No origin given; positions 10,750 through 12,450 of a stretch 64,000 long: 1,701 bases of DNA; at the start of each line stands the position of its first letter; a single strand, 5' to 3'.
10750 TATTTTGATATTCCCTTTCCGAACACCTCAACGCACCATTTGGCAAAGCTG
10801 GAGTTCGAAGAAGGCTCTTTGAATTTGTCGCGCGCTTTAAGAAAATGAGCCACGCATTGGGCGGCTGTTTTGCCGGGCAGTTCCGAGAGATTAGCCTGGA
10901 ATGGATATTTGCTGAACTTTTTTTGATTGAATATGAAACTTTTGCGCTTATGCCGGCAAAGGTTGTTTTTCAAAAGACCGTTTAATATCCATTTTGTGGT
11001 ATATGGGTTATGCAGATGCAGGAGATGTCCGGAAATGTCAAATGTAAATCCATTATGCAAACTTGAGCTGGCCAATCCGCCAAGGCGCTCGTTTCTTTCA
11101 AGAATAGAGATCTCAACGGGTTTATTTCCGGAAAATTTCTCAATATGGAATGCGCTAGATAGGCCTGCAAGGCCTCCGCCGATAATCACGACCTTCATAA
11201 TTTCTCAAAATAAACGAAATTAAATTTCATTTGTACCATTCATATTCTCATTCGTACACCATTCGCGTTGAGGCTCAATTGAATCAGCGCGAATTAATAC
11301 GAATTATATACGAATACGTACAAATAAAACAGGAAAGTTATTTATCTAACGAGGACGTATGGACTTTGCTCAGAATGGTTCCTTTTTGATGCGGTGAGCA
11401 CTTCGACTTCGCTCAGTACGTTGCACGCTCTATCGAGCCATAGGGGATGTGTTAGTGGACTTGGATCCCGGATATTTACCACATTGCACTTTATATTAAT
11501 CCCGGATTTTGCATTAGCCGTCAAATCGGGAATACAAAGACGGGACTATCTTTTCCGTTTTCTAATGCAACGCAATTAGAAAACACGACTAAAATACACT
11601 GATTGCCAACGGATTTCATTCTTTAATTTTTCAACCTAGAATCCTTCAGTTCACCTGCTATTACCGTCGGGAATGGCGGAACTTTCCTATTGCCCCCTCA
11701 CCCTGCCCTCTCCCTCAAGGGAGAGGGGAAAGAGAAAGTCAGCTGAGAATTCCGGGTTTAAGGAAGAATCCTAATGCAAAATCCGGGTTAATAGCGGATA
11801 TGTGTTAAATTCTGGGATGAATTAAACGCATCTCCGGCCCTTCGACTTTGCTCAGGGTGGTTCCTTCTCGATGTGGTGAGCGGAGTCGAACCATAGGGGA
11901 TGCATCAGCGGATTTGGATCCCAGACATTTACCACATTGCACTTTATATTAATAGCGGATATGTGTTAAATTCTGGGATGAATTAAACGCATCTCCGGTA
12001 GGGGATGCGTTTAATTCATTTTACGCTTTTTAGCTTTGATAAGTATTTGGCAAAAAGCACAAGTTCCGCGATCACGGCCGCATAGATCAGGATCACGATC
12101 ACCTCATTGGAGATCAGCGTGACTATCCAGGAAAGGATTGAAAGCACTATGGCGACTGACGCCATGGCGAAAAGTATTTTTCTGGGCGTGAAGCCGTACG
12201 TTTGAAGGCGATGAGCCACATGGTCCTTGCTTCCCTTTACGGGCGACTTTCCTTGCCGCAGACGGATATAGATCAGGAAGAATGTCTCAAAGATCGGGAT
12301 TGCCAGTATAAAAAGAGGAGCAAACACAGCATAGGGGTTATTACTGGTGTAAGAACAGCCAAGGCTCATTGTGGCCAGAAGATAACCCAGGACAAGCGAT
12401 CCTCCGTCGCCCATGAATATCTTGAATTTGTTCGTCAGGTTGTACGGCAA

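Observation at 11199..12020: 800-bp ORF-free, repeat-rich region containing a fourth, diverged stop-embedded hairpin that has been split by a duplicated ~115-bp insert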

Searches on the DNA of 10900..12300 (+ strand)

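Call 4: search_rna_families(source=window, start=10900, end=12300, threshold=evalue, max_evalue=10, show_alignments=3)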
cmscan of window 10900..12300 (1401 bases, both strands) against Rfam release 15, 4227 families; matches with E-value up to 10: 14.
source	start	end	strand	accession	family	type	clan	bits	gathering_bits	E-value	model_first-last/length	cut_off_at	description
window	11963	12036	+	RF04070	MIR6440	Gene; miRNA;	-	20.2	95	0.83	1-108/108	no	MIR6440 microRNA precursor family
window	11302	11330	+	RF01352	CRISPR-DR43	Gene; CRISPR;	CL00014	19.8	35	3.8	1-29/29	no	CRISPR RNA direct repeat element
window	11678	11749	-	RF00736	mir-320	Gene; miRNA;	-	18.9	55.5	0.34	1-76/76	no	mir-320 microRNA precursor family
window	12147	12174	+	RF03156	L31-Firmicutes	Cis-reg; leader;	CL00118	18.1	33.3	0.72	1-30/32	no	L31-Firmicutes ribosomal protein leader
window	11214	11255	-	RF00348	snoR9_plant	Gene; snRNA; snoRNA; CD-box;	-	18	43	9.8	1-129/129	no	Small nucleolar RNA snoR9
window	11704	11726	-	RF02795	Pab91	Gene; snRNA; snoRNA; HACA-box;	-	17.8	71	3.5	1-57/57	no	Pab91 RNA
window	11493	11586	-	RF00322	SNORA31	Gene; snRNA; snoRNA; HACA-box;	-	17.7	40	3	1-130/130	no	Small nucleolar RNA SNORA31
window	11694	11737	-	RF01015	mir-885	Gene; miRNA;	-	17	66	2.9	1-74/74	no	mir-885 microRNA precursor family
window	11979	12018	-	RF04152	mir-3618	Gene; miRNA;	-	16.6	99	4.8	1-88/88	no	mir-3618 microRNA precursor family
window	11985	12012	-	RF02503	Atu_C9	Gene; sRNA;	-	16.2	40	0.11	164-191/192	no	Rhizobiales sRNA Atu_C9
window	11694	11738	+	RF00381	Antizyme_FSE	Cis-reg; frameshift_element;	-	16.2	40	3.6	6-54/59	no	Antizyme RNA frameshifting stimulation element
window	11679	11733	-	RF00381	Antizyme_FSE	Cis-reg; frameshift_element;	-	14.9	40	8.6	1-59/59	no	Antizyme RNA frameshifting stimulation element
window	11676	11755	-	RF04209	MIR7533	Gene; miRNA;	-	14.6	230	5.7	1-249/249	no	MIR7533 microRNA precursor family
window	12244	12300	+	RF00003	U1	Gene; snRNA; splicing;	CL00005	10.5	69.5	9.1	1-60/166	3'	U1 spliceosomal RNA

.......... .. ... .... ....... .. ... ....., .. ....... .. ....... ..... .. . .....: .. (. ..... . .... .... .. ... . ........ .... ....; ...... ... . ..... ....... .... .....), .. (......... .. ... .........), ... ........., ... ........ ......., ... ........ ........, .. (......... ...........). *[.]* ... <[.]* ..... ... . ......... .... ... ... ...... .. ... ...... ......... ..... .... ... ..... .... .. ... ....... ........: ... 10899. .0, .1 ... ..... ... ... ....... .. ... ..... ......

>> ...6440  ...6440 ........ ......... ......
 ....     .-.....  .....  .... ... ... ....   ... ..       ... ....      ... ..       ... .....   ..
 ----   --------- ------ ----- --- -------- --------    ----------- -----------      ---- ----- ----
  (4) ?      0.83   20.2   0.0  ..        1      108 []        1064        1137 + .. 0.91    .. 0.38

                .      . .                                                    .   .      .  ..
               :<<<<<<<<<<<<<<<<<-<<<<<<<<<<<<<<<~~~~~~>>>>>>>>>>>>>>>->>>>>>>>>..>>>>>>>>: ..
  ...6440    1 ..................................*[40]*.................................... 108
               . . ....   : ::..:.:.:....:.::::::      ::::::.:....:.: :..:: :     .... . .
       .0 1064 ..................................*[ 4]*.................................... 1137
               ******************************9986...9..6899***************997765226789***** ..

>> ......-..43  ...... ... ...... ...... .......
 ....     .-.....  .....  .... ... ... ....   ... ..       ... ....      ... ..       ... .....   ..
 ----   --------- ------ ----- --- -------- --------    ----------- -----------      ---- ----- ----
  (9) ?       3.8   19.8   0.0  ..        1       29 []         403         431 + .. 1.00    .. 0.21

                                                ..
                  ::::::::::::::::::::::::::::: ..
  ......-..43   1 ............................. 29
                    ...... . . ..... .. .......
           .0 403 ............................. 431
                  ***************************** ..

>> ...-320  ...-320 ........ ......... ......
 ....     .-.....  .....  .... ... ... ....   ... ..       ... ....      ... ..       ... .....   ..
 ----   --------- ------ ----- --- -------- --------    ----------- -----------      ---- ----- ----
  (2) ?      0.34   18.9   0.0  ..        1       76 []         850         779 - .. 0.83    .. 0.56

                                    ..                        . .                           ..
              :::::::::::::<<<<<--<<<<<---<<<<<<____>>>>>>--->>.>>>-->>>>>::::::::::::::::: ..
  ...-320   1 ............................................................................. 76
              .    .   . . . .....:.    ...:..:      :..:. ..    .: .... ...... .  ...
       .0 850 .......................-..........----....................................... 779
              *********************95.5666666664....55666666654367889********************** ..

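Call 39: search_dna_similar(query=window:11501-11787:+, collection=plasmids, mode=distant, max_evalue=1, max_rows=15)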
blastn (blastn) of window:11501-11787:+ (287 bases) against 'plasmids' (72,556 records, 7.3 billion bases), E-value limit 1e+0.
Records with a match: 319; places in all: 359; records where one place covers at least 80% of the query: 0.
Best place of each record, by identity: 95-99% 2; 90-95% 39; 80-90% 278.
By first word of the organism name: Klebsiella 107; Rhizobium 60; Aeromonas 31; Enterobacter 26; Citrobacter 23; Azospirillum 22; Escherichia 16; Raoultella 8; Methylobacterium 4; Pseudomonas 3; and 13 more.
By predicted mobility (MOB-suite, as given by PLSDB): non-mobilizable 141; mobilizable 112; conjugative 66.
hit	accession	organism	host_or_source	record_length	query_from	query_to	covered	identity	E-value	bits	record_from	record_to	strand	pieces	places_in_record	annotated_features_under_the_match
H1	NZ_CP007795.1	Azospirillum argentinense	Triticum aestivum L.,Root,wheat ...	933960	193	241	17%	82.4%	3e-1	43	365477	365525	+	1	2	none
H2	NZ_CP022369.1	Azospirillum sp. TSH58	single cell,paddy soils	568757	191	237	16%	85.4%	6e-3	49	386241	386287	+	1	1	none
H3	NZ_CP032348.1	Azospirillum brasilense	soil sample,Agricultural field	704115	191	236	16%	83.7%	3e-1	43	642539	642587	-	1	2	none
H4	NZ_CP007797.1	Azospirillum argentinense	Triticum aestivum L.,Root,wheat ...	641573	193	238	16%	83.3%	7e-2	45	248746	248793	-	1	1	none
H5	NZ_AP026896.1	Aeromonas caviae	Microbe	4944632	195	237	15%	88.6%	2e-3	51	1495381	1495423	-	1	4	none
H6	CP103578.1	Enterobacter hormaechei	Homo sapiens,blood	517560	188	229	15%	90.7%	1e-4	54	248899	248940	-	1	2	none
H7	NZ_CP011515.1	Mitsuaria sp. 7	Bacterium from forest soil.,forest soil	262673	194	236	15%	87.2%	6e-3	49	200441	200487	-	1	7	none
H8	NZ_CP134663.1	Escherichia coli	Larus michahellis,bacteria,cloaca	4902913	189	229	14%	90.5%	4e-5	55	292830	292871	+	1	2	none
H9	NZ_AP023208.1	Escherichia coli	Homo sapiens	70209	190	229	14%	90.2%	1e-4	54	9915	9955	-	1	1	none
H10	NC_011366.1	Rhizobium leguminosarum bv. trifolii WSM2304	-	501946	192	230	14%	92.3%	1e-5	58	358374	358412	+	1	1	none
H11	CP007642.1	Rhizobium etli bv. phaseoli str. IE4803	Phaseolus vulgaris,whole organism,nodule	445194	192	230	14%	92.3%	1e-5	58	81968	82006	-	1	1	none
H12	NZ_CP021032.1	Rhizobium sp. NXC14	Phaseolus vulgaris,cell culture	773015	192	230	14%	92.3%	1e-5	58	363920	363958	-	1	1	none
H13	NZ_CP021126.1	Rhizobium sp. Kim5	Phaseolus vulgaris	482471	192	230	14%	92.3%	1e-5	58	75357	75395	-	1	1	none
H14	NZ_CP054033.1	Rhizobium indicum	Pisum sativum l. (pea),Pure culture,Pea ...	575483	192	230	14%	92.3%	1e-5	58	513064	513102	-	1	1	none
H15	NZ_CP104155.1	Rhizobium sophoriradicis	Phaseolus vulgaris,cell culture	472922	192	230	14%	92.3%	1e-5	58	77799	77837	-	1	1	none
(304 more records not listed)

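Call 40: get_annotated_region(hit=H9, flank=2500)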
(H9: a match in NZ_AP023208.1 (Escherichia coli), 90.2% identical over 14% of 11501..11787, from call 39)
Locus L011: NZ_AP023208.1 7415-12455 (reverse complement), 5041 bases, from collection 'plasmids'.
description: Escherichia coli strain TUM18781 plasmid pMTY18781-3, complete sequence
organism: Escherichia coli (NCBI taxid 562)
taxonomy: Bacteria; Pseudomonadota; Gammaproteobacteria; Enterobacterales; Enterobacteriaceae; Escherichia; Escherichia coli
host: -; source: Homo sapiens; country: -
typing (MOB-suite, as given by PLSDB): non-mobilizable
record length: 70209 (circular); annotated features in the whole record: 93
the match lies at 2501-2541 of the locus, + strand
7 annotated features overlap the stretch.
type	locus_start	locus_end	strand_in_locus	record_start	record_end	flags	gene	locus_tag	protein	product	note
CDS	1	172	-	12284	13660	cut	flgK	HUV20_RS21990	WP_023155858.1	flagellar hook-associated protein FlgK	GO:0001539 - cilium or flagellum-dependent cell motility [Evidence IEA]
CDS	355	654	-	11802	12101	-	-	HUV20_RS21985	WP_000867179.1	rod-binding protein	-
CDS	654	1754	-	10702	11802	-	-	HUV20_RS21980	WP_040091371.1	flagellar basal body P-ring protein FlgI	GO:0071973 - bacterial-type flagellum-dependent cell motility [Evidence IEA]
CDS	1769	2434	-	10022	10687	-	flgH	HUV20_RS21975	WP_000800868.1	flagellar basal body L-ring protein FlgH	GO:0071973 - bacterial-type flagellum-dependent cell motility [Evidence IEA]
CDS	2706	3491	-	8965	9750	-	flgG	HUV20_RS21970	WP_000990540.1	flagellar basal-body rod protein FlgG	GO:0071973 - bacterial-type flagellum-dependent cell motility [Evidence IEA]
CDS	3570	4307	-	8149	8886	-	-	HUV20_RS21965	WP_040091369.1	flagellar basal body rod protein FlgF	-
CDS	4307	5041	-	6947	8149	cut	flgE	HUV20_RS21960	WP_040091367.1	flagellar hook protein FlgE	-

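Call 41: search_dna_similar(query=window:11680-11750:+, collection=ecoli_genomes, mode=distant, max_evalue=0.01, max_rows=10)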
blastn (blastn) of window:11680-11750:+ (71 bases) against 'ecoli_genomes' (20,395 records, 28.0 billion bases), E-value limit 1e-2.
Records with a match: 3930; places in all: 5500; records where one place covers at least 80% of the query: 0.
Genomes with a match: 3928 of 5426; with a place that covers at least 80% of the query: 0. Places per genome that has any: lowest 1, median 1, highest 4. On chromosomes: 5496 places; on plasmids: 4.
Best place of each record, by identity: 95-99% 1; 90-95% 3919; 80-90% 10.
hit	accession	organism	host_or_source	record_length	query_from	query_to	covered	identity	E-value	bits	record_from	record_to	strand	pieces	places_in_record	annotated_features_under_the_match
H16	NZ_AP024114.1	Escherichia coli strain JML285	Homo sapiens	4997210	4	52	69%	88.0%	8e-5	54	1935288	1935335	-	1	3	none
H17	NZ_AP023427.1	Escherichia coli strain HUE1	-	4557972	4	52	69%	88.0%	8e-5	54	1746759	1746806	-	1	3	none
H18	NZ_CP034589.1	Escherichia coli strain L37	anus swab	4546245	4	52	69%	88.0%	8e-5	54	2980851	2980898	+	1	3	none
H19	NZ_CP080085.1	Escherichia coli strain 19SZHZ869Rt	Homo sapiens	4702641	4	52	69%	88.0%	8e-5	54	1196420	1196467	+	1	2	none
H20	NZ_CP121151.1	Escherichia coli strain E47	bovine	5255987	4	52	69%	88.0%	8e-5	54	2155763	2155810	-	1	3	none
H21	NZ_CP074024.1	Escherichia coli strain PK5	Pig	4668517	4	52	69%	88.0%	8e-5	54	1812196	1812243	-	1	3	none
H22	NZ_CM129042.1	Escherichia coli strain 400660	Homo sapiens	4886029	4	52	69%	88.0%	8e-5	54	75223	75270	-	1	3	none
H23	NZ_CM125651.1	Escherichia coli strain ZH142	pig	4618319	4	52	69%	88.0%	8e-5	54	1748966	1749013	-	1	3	none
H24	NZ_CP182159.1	Escherichia coli strain CUPF12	Pig Feces, Farm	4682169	4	52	69%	88.0%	8e-5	54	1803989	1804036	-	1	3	none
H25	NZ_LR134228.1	Escherichia coli strain NCTC9699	missing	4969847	4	52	69%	88.0%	8e-5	54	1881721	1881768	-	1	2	none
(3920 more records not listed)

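Call 42: get_annotated_region(hit=H17, flank=1500)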
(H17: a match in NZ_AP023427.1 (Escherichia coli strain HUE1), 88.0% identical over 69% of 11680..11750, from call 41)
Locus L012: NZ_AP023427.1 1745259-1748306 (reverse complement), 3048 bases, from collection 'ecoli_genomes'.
description: Escherichia coli strain HUE1 chromosome, complete genome
organism: Escherichia coli strain HUE1 (NCBI taxid 562)
replicon: chromosome; assembly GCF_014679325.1
host: -; source: -; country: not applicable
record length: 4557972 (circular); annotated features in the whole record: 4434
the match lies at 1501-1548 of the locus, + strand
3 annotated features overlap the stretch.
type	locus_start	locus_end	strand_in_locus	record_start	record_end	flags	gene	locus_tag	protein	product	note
CDS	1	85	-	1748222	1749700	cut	wzxC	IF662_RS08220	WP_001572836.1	colanic acid undecaprenyl disphosphate flippase WzxC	-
CDS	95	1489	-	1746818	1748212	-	wcaJ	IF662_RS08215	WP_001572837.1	undecaprenyl-phosphate glucose phosphotransferase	-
CDS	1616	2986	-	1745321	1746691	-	cpsG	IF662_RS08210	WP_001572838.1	colanic acid biosynthesis phosphomannomutase CpsG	-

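Call 52: search_with_rna_model(model_id=R1, source=window, start=11199, end=12060, filters=off, max_evalue=10, show_alignments=4)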
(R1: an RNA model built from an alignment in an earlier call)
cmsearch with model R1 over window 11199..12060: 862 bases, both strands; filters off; matches with E-value up to 10: 17.
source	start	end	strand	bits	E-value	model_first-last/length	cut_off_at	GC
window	11954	12023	+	83.2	4e-17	1-70/70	no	0.39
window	11974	12027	-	35.2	4.4e-07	1-70/70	no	0.43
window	11793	11869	+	19.5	0.00088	1-70/70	no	0.48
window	11206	11262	-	13.9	0.013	1-70/70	no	0.26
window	11581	11639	-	8.5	0.18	1-70/70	no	0.32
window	11275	11320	-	5.9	0.59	1-70/70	no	0.3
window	11706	11727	+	5.6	0.68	35-56/70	no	0.68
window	11706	11727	-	5.5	0.73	35-56/70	no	0.68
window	11207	11247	+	5.2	0.86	1-70/70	no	0.2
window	11796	11838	-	3.7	1.7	1-70/70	no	0.42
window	11465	11507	-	3.5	1.9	6-26/70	no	0.37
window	11309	11387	+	3.2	2.2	1-70/70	no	0.34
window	11460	11518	+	2.6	3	1-70/70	no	0.39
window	11608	11631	+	1.7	4.6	1-70/70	no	0.21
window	11927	11971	-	1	6.3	29-62/70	no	0.27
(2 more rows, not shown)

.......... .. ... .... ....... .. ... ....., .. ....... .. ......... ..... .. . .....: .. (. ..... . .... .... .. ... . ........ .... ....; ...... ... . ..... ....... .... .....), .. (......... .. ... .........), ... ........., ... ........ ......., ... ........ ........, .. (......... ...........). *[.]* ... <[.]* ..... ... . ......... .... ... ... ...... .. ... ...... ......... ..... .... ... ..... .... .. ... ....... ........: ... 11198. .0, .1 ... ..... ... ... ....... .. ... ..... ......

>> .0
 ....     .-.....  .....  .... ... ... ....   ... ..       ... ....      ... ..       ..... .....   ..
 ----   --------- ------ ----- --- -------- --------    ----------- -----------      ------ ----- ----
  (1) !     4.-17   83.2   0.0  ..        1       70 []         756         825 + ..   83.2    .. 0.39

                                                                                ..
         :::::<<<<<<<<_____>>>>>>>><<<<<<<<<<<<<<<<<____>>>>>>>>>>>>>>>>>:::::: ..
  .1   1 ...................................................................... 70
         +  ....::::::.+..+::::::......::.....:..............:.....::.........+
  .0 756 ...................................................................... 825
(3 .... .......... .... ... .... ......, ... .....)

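Call 59: search_dna_similar(query=window:11330-11500:+, collection=plasmids, mode=distant, max_evalue=1, max_rows=8)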
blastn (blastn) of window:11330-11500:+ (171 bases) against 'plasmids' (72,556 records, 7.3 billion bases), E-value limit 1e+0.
No match.

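Call 60: search_dna_similar(query=window:11788-12030:+, collection=plasmids, mode=distant, max_evalue=1, max_rows=8)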
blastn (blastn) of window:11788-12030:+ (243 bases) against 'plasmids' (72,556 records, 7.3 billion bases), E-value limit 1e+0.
Records with a match: 1; places in all: 2; records where one place covers at least 80% of the query: 0.
Best place of each record, by identity: 60-80% 1.
By first word of the organism name: Pseudanabaena 1.
By predicted mobility (MOB-suite, as given by PLSDB): non-mobilizable 1.
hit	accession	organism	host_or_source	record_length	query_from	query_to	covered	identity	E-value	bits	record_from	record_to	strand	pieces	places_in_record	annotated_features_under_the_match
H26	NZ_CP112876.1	Pseudanabaena galeata CCNP1313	-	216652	47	110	26%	79.4%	4e-4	52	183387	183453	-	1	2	DEAD/DEAH box helicase family protein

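Call 61: get_annotated_region(hit=H26, flank=1500)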
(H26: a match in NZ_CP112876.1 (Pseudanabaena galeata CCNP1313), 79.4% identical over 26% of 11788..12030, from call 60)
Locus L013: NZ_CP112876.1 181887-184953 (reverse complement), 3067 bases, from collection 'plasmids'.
description: Pseudanabaena galeata CCNP1313 plasmid pPg_02, complete sequence
organism: Pseudanabaena galeata CCNP1313 (NCBI taxid 2602720)
taxonomy: Bacteria; Cyanobacteriota; Cyanophyceae; Pseudanabaenales; Pseudanabaenaceae; Pseudanabaena; Pseudanabaena galeata; Pseudanabaena galeata CCNP1313
host: -; source: -; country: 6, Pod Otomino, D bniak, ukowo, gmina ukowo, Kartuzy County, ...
typing (MOB-suite, as given by PLSDB): non-mobilizable
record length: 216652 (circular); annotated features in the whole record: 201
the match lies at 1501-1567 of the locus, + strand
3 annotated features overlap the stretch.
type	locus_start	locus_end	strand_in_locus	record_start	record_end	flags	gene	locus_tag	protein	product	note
CDS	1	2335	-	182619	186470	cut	-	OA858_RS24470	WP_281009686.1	DEAD/DEAH box helicase family protein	-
CDS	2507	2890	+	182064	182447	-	-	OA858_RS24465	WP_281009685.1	DUF433 domain-containing protein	-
CDS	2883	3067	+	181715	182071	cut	-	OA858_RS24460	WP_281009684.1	DUF5615 family PIN-like protein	-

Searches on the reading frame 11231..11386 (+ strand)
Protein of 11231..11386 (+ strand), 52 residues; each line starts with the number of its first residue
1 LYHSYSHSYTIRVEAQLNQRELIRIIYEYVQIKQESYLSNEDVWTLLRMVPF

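Call 67: search_protein_families(library=pfam, proteins=[window:11231-11386:+], max_evalue=1)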
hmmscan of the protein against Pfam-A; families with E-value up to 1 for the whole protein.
seq(52 aa): 0 families

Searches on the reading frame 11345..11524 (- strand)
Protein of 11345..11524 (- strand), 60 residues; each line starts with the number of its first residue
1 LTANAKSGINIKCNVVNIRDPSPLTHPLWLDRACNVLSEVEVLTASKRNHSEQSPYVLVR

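Call 54: find_homologous_proteins(query=window:11345-11524:-, max_evalue=1)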
Query seq(60 aa): no candidate shares three 5-residue words with the query. No homologue found.

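Call 67: search_protein_families(library=pfam, proteins=[window:11345-11524:-], max_evalue=1)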
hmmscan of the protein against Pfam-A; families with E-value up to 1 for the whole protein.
seq(60 aa): 0 families

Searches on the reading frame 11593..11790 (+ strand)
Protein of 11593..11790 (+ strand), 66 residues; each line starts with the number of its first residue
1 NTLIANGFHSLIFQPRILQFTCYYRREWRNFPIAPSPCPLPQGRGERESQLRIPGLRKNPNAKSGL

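Call 84: search_protein_representatives(protein=window:11593-11790:+)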
Query: 66 residues. Proteins with E-value up to 0.001 (for the whole library): 0; up to 1e-10: 0; up to 1e-30: 0. The best 0 are listed.

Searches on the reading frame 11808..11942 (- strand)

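Call 67: search_protein_families(library=pfam, proteins=[window:11808-11942:-], max_evalue=1)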
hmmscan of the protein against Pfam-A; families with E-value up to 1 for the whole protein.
seq(45 aa): 1 family
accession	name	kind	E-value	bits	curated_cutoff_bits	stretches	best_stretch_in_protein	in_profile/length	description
PF08115.16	Toxin_28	-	0.12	12.7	25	1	3-16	19-32/35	SFI toxin family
